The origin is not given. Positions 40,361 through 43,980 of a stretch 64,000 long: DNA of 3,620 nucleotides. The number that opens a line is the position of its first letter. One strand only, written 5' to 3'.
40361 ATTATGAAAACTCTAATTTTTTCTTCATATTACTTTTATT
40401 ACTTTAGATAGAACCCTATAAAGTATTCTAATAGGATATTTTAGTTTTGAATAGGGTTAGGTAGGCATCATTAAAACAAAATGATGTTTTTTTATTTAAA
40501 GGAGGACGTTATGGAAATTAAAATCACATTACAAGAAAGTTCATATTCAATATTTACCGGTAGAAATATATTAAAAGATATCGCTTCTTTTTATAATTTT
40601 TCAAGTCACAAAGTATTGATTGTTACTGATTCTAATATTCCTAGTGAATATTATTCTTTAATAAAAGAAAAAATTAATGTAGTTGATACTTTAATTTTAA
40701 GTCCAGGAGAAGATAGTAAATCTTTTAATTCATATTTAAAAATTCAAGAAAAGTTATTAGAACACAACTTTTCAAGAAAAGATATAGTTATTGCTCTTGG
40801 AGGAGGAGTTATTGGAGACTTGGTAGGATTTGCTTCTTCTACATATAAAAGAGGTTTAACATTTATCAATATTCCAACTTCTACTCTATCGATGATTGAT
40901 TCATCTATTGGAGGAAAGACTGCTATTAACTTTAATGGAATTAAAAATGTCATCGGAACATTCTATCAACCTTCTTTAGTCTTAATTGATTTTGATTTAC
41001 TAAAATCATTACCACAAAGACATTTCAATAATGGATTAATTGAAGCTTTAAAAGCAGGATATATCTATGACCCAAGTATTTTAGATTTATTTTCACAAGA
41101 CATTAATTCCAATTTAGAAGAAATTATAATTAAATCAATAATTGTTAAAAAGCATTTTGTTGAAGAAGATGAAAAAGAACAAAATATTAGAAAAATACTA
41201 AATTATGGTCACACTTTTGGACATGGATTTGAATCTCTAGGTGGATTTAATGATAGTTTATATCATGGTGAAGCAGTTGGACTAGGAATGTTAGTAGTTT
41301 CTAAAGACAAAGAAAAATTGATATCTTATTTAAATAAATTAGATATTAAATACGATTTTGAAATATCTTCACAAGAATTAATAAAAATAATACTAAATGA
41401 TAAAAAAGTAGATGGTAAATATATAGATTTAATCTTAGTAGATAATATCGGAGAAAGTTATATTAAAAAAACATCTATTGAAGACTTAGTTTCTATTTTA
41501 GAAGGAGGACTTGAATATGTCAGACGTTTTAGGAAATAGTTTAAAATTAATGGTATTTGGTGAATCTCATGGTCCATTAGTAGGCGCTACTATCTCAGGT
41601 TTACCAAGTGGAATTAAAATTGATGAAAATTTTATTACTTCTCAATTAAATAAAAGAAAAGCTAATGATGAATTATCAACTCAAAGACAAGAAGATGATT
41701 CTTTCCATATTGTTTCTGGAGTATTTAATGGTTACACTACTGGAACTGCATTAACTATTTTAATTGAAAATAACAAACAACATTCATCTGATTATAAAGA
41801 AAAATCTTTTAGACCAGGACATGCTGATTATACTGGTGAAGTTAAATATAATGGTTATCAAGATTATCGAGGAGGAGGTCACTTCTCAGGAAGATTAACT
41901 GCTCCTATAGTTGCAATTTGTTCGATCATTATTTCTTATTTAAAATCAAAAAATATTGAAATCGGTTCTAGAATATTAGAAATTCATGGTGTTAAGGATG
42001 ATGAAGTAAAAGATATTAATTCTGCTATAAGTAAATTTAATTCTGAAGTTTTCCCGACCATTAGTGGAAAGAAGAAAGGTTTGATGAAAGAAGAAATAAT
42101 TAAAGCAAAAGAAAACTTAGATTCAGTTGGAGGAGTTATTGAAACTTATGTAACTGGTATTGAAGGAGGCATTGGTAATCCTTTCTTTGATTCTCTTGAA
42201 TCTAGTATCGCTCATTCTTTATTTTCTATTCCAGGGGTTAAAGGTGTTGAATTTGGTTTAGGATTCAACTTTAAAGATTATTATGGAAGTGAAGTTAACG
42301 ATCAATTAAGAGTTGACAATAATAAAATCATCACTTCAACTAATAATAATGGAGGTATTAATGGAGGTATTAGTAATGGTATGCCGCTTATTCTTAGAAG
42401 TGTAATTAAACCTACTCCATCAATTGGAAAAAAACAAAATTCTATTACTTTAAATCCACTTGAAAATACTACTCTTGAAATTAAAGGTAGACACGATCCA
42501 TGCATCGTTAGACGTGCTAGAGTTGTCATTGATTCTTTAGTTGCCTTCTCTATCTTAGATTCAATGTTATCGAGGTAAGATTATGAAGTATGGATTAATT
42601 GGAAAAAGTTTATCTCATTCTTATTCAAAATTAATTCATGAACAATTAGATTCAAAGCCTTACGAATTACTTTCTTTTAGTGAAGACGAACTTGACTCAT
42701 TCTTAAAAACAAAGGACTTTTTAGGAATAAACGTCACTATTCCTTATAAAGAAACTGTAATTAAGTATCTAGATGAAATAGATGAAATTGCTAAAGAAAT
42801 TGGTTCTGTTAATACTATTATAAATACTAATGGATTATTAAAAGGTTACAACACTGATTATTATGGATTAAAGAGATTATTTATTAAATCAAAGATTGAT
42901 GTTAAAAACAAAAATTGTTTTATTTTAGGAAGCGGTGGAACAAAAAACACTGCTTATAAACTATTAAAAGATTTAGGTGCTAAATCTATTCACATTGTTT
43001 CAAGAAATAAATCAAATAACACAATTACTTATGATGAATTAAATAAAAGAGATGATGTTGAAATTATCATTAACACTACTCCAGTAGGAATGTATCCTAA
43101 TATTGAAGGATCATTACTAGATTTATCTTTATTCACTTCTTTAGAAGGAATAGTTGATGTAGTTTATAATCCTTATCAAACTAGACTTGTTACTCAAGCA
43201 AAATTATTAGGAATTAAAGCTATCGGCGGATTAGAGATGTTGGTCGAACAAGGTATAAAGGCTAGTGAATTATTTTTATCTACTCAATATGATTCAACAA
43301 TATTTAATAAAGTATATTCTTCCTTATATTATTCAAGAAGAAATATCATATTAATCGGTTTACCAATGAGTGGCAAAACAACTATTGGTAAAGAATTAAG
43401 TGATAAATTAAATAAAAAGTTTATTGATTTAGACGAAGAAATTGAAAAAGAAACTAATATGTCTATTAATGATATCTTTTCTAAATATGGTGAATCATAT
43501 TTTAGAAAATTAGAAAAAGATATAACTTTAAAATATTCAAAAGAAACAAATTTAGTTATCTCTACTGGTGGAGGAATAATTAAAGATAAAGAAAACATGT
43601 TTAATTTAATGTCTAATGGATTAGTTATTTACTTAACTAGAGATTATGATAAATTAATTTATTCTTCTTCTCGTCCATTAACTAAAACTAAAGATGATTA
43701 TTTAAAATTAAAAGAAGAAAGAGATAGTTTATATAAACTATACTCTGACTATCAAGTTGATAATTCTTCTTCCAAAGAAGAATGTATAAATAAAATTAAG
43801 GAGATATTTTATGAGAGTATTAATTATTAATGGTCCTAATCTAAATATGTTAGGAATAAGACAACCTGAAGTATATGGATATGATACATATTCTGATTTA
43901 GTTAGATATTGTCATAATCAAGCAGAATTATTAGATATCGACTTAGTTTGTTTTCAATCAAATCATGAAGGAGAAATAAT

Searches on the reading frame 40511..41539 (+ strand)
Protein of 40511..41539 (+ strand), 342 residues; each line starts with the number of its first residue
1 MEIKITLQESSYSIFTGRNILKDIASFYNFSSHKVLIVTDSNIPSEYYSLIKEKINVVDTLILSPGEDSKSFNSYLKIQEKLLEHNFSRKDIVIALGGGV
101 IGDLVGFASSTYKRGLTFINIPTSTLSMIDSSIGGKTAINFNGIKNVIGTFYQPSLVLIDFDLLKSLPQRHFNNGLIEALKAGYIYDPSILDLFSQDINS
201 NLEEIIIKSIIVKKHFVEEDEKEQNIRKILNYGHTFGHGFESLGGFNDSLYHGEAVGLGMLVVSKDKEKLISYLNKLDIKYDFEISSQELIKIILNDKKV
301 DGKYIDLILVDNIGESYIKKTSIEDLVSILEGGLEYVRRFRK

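Call 7: search_protein_families(library=pfam, proteins=[window:40511-41539:+])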
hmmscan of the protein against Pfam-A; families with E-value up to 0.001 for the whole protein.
window:40511-41539:+ (342 aa): 4 families
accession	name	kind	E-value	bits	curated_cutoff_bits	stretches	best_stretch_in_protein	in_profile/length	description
PF01761.26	DHQ_synthase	-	3.4e-45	152.9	24.2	1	61-173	2-114/115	3-dehydroquinate synthase N-terminal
PF24621.2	DHQS_C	-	6.5e-26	91.4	27.6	1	175-300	1-144/144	3-dehydroquinate synthase C-terminal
PF13685.12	Fe-ADH_2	-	2.3e-07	31.4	28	1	32-125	19-108/149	Iron-containing alcohol dehydrogenase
PF00465.25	Fe-ADH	-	0.00086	19.4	31.3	0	14-123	4-129/168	Iron-containing alcohol dehydrogenase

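Call 12: find_homologous_proteins(query=window:40511-41539:+)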
Query window:40511-41539:+ (342 aa): 7505 proteins with E <= 0.001 among 8000 candidates; the best 120 are listed.
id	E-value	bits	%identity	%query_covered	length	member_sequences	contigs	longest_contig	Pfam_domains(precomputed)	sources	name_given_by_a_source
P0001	1.2e-209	713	98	100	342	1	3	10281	PF13685.13,PF24621.3,PF01761.27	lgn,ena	-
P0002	6.8e-209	711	98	100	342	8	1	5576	PF13685.13,PF24621.3,PF01761.27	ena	-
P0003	1.2e-208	710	97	100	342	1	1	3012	PF13685.13,PF24621.3,PF01761.27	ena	-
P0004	1.8e-208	709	97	100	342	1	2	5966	PF13685.13,PF24621.3,PF01761.27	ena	-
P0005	2.3e-208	709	97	100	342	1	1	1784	PF13685.13,PF24621.3,PF01761.27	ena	-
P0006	1.0e-207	707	97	100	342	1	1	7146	PF13685.13,PF24621.3,PF01761.27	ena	-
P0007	1.1e-207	707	96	100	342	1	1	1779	PF13685.13,PF24621.3,PF01761.27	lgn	-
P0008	1.8e-207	706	96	100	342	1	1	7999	PF13685.13,PF24621.3,PF01761.27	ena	-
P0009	1.3e-175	601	82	100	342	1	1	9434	PF13685.13,PF24621.3,PF01761.27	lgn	-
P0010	3.8e-173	593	80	100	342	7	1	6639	PF13685.13,PF24621.3,PF01761.27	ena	-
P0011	2.2e-163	561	77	100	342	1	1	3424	PF13685.13,PF24621.3,PF01761.27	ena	-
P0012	5.1e-157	540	73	100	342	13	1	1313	PF13685.13,PF24621.3,PF00465.26,PF01761.27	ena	-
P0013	1.6e-154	532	81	88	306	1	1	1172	PF24621.3,PF01761.27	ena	-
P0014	2.5e-152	525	71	100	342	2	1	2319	PF13685.13,PF24621.3,PF01761.27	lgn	-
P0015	7.3e-152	523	72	100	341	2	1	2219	PF13685.13,PF24621.3,PF00465.26,PF01761.27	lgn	-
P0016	1.2e-150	519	71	100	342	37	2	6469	PF13685.13,PF24621.3,PF01761.27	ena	-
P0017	1.3e-147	509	70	100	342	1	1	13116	PF13685.13,PF24621.3,PF01761.27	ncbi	-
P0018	2.1e-146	505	70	100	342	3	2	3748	PF13685.13,PF24621.3,PF01761.27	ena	-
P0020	5.2e-145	501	68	100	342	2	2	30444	PF13685.13,PF24621.3,PF01761.27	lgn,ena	-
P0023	4.5e-144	498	68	100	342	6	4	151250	PF13685.13,PF24621.3,PF00465.26,PF01761.27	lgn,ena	-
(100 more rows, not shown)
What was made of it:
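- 40498..40513 (+): aroB ribosome-binding site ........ and start codon ATG (40511). Homologues start at the equivalent Met (call 12).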

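Call 14: find_related_loci(query=A1, collection=genome_contigs, flank=4000)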
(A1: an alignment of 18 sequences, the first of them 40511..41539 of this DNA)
Query A1 (342 aa) in genome_contigs; peptide patterns used: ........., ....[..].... (x = any residue, [..] = any of these).
600 stretches matched a pattern (row limit reached: there are more); 593 encode a relative of the query (tblastn E <= 1e-3); the best 80 are kept; 80 distinct loci.
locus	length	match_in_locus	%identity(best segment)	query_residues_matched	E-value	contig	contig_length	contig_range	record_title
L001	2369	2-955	68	25-342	1e-146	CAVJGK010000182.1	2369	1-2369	Lachnospiraceae bacterium isolate G02630-L1_cleanbin_000025 genome assembly, contig: Spades_G02630-L1_contig_24611, whol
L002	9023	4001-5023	58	1-341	1e-118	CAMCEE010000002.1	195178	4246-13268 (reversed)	MAG: uncultured Bacillales bacterium isolate SRR17382102_bin.45_metaWRAP_v1.3_MAG genome assembly, contig: ERZ10544608.2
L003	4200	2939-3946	46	1-334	8e-98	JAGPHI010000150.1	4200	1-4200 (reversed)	MAG: Oscillospiraceae bacterium isolate Gw_SlPrim_bin_150 Gw_SlPrim_51834_length_4200_cov_4.591456, whole genome shotgun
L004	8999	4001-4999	48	1-332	5e-95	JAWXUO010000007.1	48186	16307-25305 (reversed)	MAG: Clostridia bacterium isolate FM_51_G121_IV NODE_171_length_48187_cov_2.460950, whole genome shotgun sequence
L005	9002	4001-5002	47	1-332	5e-94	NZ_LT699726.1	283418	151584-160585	Merdibacter massiliensis strain Marseille-P3254T, whole genome shotgun sequence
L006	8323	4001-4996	46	1-330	2e-92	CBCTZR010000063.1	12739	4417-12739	MAG TPA_asm: uncultured Merdibacter sp. isolate SRR20550123_metabat2_41 genome assembly, contig: ERZ24911442.3476, whole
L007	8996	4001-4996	47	1-330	3e-92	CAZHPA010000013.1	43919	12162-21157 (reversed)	MAG TPA_asm: uncultured Defluviitaleaceae bacterium isolate SRP242652_co1_196 genome assembly, contig: NODE_780_length_4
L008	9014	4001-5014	44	1-335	5e-92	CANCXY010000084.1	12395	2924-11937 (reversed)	MAG TPA_asm: uncultured Clostridia bacterium isolate ERR6760080_bin.88_metawrap_v1.3_MAG genome assembly, contig: ERZ128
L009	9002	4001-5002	45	1-332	8e-91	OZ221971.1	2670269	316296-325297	Merdibacter sp. Marseille-QA0792 genome assembly, chromosome: contig00001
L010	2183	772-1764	46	1-330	1e-93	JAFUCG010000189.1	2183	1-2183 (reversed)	MAG: Erysipelotrichaceae bacterium isolate RGIG4363 Roe_deer_Jejunum-3__c116114, whole genome shotgun sequence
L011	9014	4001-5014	42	1-335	1e-89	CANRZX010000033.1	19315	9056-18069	MAG TPA_asm: uncultured Clostridia bacterium isolate SRR15510224_bin.55_metawrap_v1.3_MAG genome assembly, contig: NODE.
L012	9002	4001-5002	44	1-332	1e-89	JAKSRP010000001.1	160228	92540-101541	MAG: Lachnospiraceae bacterium isolate Horse_feces258 MAG258_1, whole genome shotgun sequence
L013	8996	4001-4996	43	1-330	7e-89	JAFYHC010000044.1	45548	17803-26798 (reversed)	MAG: Solobacterium sp. isolate RGIG7085 Sheep_Rumen.Co__c1471463, whole genome shotgun sequence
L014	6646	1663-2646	42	1-326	8e-89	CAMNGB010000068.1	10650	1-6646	MAG: uncultured Erysipelotrichaceae bacterium isolate SRR1206671_bin.134_metaWRAP_v1.3_MAG genome assembly, contig: NODE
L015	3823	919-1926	46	1-335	3e-88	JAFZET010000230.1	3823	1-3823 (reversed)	MAG: Clostridia bacterium isolate RGIG7700 Water_buffalos_Rectum-3__c262150, whole genome shotgun sequence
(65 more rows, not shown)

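Call 15: find_encoding_contigs(protein=P0009, flank=2500, max_places=2)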
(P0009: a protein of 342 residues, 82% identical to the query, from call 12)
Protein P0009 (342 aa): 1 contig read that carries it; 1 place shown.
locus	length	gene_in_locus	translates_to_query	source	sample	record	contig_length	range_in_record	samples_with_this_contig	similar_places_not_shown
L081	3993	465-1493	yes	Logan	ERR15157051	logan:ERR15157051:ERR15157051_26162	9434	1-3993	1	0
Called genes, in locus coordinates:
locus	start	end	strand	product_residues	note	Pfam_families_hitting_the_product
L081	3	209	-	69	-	?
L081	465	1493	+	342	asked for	PF13685:Fe-ADH_2, PF01761:DHQ_synthase, PF24621:DHQS_C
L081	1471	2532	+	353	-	PF01264:Chorismate_synt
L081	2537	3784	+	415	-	PF08501:Shikimate_dh_N, PF01202:SKI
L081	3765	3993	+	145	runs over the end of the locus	PF01220:DHquinase_II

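Call 16: find_encoding_contigs(protein=P0010, flank=2500, max_places=2)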
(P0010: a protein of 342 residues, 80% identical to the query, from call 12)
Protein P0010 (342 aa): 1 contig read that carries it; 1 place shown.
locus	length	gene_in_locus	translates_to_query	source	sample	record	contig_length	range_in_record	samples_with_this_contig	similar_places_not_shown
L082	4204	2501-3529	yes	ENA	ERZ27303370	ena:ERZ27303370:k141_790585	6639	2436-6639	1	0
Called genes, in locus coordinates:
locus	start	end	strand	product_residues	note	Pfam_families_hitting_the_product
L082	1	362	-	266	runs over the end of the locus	-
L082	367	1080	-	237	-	PF20260:PUA_4, PF04452:Methyltrans_RNA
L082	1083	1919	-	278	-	PF01261:AP_endonuc_2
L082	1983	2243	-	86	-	PF01817:CM_2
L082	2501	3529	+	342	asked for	PF13685:Fe-ADH_2, PF01761:DHQ_synthase, PF24621:DHQS_C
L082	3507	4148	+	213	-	PF01264:Chorismate_synt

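Call 17: find_encoding_contigs(protein=P0017, flank=2500, max_places=2)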
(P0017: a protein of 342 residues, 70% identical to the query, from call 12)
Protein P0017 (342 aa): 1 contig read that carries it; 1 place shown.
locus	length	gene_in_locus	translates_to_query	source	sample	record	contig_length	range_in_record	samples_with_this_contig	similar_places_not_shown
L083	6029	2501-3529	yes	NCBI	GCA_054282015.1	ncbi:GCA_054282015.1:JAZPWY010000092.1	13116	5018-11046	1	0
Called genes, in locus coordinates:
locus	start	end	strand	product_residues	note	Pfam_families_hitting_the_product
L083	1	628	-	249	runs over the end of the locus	-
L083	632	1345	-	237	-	PF20260:PUA_4, PF04452:Methyltrans_RNA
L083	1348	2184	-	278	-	PF01261:AP_endonuc_2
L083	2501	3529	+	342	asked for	PF13685:Fe-ADH_2 (weak), PF01761:DHQ_synthase, PF24621:DHQS_C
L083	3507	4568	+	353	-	PF01264:Chorismate_synt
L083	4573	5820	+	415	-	PF08501:Shikimate_dh_N, PF01202:SKI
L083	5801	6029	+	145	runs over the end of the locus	PF01220:DHquinase_II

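Call 18: find_encoding_contigs(protein=P0023, flank=2500, max_places=2)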
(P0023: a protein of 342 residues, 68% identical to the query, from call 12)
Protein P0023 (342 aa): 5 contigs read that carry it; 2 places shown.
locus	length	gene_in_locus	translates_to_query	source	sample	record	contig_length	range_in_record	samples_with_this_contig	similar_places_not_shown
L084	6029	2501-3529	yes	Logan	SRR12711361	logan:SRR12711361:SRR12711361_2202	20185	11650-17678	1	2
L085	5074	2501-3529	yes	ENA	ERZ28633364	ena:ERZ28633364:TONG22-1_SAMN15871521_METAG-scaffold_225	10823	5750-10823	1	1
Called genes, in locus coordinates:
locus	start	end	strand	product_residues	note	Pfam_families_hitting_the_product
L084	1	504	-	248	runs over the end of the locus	-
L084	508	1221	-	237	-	PF20260:PUA_4, PF04452:Methyltrans_RNA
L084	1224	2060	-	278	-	PF01261:AP_endonuc_2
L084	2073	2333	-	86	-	PF01817:CM_2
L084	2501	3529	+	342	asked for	PF00465:Fe-ADH (faint), PF13685:Fe-ADH_2, PF01761:DHQ_synthase, PF24621:DHQS_C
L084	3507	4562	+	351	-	PF01264:Chorismate_synt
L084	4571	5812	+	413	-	PF08501:Shikimate_dh_N, PF01202:SKI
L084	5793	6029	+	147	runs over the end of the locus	PF01220:DHquinase_II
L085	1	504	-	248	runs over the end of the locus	-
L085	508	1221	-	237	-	PF20260:PUA_4, PF04452:Methyltrans_RNA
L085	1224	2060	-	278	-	PF01261:AP_endonuc_2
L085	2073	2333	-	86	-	PF01817:CM_2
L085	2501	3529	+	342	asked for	PF00465:Fe-ADH (faint), PF13685:Fe-ADH_2, PF01761:DHQ_synthase, PF24621:DHQS_C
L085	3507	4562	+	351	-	PF01264:Chorismate_synt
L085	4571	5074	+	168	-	?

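Call 24: find_encoding_contigs(protein=P0011, flank=2500, max_places=2)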
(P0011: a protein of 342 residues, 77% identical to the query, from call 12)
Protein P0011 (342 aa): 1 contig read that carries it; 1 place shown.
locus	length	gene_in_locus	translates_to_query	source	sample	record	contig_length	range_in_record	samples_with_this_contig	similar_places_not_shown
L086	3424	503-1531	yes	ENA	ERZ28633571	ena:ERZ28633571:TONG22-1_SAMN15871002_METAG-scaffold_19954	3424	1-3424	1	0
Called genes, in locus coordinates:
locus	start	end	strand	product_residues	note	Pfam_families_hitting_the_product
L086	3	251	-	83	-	?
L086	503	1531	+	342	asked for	PF13685:Fe-ADH_2, PF01761:DHQ_synthase, PF24621:DHQS_C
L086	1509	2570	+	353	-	PF01264:Chorismate_synt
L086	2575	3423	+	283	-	?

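Call 25: find_encoding_contigs(protein=P0016, flank=2500, max_places=2)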
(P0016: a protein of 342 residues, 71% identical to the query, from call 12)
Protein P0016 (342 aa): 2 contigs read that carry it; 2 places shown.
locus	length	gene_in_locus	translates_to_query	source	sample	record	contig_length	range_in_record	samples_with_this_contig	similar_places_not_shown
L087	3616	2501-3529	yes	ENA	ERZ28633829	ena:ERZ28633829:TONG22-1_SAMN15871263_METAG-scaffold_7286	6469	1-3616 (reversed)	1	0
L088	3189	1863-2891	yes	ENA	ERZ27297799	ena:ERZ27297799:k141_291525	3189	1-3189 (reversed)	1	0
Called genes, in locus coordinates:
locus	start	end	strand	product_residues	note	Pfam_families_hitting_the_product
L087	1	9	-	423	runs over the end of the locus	PF00919:UPF0004, PF04055:Radical_SAM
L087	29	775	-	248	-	-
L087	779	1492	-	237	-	PF20260:PUA_4, PF04452:Methyltrans_RNA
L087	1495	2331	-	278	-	PF01261:AP_endonuc_2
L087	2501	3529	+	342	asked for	PF13685:Fe-ADH_2 (weak), PF01761:DHQ_synthase, PF24621:DHQS_C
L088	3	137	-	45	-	?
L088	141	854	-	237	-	PF20260:PUA_4, PF04452:Methyltrans_RNA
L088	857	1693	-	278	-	PF01261:AP_endonuc_2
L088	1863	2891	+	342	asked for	PF13685:Fe-ADH_2 (weak), PF01761:DHQ_synthase, PF24621:DHQS_C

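Call 26: find_encoding_contigs(protein=P0014, flank=2500, max_places=2)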
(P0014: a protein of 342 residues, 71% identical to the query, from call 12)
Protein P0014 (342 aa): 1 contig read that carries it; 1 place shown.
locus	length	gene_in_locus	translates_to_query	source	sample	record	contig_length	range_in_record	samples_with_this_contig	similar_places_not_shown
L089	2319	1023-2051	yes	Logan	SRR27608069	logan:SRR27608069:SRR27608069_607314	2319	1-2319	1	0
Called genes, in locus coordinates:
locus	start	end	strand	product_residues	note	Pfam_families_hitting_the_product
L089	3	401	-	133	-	?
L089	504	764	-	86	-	PF01817:CM_2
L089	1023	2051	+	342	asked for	PF13685:Fe-ADH_2 (weak), PF01761:DHQ_synthase, PF24621:DHQS_C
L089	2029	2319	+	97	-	?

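Call 37: find_encoding_contigs(protein=P0015, flank=1500, max_places=2)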
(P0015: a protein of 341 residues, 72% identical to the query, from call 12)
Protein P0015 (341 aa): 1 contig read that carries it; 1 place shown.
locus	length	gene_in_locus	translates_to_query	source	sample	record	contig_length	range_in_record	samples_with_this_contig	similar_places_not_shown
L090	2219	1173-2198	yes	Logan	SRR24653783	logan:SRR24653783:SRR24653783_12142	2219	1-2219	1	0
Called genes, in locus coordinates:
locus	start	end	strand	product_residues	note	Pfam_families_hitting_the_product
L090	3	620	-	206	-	?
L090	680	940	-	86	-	PF01817:CM_2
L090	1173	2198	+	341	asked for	PF00465:Fe-ADH (faint), PF13685:Fe-ADH_2 (weak), PF01761:DHQ_synthase, PF24621:DHQS_C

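Call 38: find_encoding_contigs(protein=P0018, flank=1500, max_places=2)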
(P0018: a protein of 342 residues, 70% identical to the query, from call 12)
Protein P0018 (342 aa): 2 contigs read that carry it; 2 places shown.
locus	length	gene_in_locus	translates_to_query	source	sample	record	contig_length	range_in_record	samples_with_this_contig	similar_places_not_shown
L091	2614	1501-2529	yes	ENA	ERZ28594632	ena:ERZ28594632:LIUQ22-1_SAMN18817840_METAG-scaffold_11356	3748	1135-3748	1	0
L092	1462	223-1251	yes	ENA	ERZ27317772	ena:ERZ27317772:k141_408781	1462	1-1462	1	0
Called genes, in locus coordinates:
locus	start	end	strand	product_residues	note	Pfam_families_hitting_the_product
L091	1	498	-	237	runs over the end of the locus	PF20260:PUA_4, PF04452:Methyltrans_RNA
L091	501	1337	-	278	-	PF01261:AP_endonuc_2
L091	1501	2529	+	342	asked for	PF13685:Fe-ADH_2 (weak), PF01761:DHQ_synthase, PF24621:DHQS_C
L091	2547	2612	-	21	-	?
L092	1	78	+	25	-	?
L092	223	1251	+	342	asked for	PF13685:Fe-ADH_2 (weak), PF01761:DHQ_synthase, PF24621:DHQS_C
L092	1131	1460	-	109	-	?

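Call 39: find_encoding_contigs(protein=P0020, flank=1500, max_places=2)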
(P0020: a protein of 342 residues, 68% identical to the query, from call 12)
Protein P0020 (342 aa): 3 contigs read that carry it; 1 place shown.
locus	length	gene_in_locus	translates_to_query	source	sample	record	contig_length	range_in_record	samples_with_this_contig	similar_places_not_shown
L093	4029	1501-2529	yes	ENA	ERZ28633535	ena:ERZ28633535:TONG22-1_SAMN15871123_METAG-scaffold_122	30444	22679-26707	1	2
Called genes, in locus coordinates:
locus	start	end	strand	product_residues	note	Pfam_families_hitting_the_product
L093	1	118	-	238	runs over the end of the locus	PF20260:PUA_4, PF04452:Methyltrans_RNA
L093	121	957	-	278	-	PF01261:AP_endonuc_2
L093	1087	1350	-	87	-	PF01817:CM_2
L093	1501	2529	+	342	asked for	PF13685:Fe-ADH_2 (weak), PF01761:DHQ_synthase, PF24621:DHQS_C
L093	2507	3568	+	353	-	PF01264:Chorismate_synt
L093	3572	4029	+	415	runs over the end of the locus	PF08501:Shikimate_dh_N, PF01202:SKI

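Call 44: find_encoding_contigs(protein=P0012, flank=1500, max_places=3)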
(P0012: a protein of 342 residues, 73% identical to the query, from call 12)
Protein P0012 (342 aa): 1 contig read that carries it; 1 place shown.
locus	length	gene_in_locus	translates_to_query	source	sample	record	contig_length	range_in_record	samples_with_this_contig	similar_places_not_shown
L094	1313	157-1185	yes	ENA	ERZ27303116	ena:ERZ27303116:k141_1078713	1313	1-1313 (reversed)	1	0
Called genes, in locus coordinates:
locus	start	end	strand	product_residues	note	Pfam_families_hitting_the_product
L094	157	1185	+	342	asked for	PF00465:Fe-ADH (weak), PF13685:Fe-ADH_2, PF01761:DHQ_synthase, PF24621:DHQS_C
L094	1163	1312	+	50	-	?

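Call 65: find_encoding_contigs(protein=P0008, flank=1200, max_places=3)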
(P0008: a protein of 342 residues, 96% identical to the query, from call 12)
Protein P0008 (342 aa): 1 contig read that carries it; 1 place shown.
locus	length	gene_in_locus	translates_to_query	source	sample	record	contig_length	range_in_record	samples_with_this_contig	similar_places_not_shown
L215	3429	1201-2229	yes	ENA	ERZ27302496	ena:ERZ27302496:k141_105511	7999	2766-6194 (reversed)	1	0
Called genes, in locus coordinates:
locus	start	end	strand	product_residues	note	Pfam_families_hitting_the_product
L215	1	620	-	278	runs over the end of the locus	PF01261:AP_endonuc_2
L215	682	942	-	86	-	PF01817:CM_2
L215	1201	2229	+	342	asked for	PF13685:Fe-ADH_2 (weak), PF01761:DHQ_synthase, PF24621:DHQS_C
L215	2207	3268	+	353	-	PF01264:Chorismate_synt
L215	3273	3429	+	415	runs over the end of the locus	PF08501:Shikimate_dh_N, PF01202:SKI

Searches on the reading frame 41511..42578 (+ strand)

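Call 7: search_protein_families(library=pfam, proteins=[window:41511-42578:+])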
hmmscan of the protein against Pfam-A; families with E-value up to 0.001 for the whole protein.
window:41511-42578:+ (355 aa): 1 family
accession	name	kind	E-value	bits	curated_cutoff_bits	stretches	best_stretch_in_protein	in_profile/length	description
PF01264.26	Chorismate_synt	-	1.1e-114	383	27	1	11-353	1-327/327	Chorismate synthase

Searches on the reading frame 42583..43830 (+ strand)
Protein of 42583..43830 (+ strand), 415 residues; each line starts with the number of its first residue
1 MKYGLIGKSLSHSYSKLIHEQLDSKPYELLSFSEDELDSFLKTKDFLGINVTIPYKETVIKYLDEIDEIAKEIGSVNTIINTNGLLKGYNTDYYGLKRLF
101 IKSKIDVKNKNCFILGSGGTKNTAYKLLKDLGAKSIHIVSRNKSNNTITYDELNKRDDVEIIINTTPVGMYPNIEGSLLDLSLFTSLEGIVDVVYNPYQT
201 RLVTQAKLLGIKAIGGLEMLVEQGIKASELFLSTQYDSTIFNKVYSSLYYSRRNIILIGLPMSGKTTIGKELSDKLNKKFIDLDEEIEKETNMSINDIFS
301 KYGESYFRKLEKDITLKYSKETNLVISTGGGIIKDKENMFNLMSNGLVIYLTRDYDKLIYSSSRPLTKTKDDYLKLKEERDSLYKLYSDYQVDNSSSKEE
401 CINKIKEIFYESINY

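Call 7: search_protein_families(library=pfam, proteins=[window:42583-43830:+])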
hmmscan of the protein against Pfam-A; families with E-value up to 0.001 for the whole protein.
window:42583-43830:+ (415 aa): 4 families
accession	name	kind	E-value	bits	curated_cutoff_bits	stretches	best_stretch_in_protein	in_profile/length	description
PF01202.28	SKI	-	1.6e-40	139.2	22.1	1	263-407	3-156/159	Shikimate kinase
PF08501.16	Shikimate_dh_N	-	1.7e-15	57.4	27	1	5-79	1-83/83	Shikimate dehydrogenase substrate binding domain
PF08433.16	KTI12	-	0.00029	20.9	22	1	255-297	4-37/271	Chromatin associated protein KTI12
PF13238.12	AAA_18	-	0.00044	21.2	29.4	0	255-294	1-38/128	AAA domain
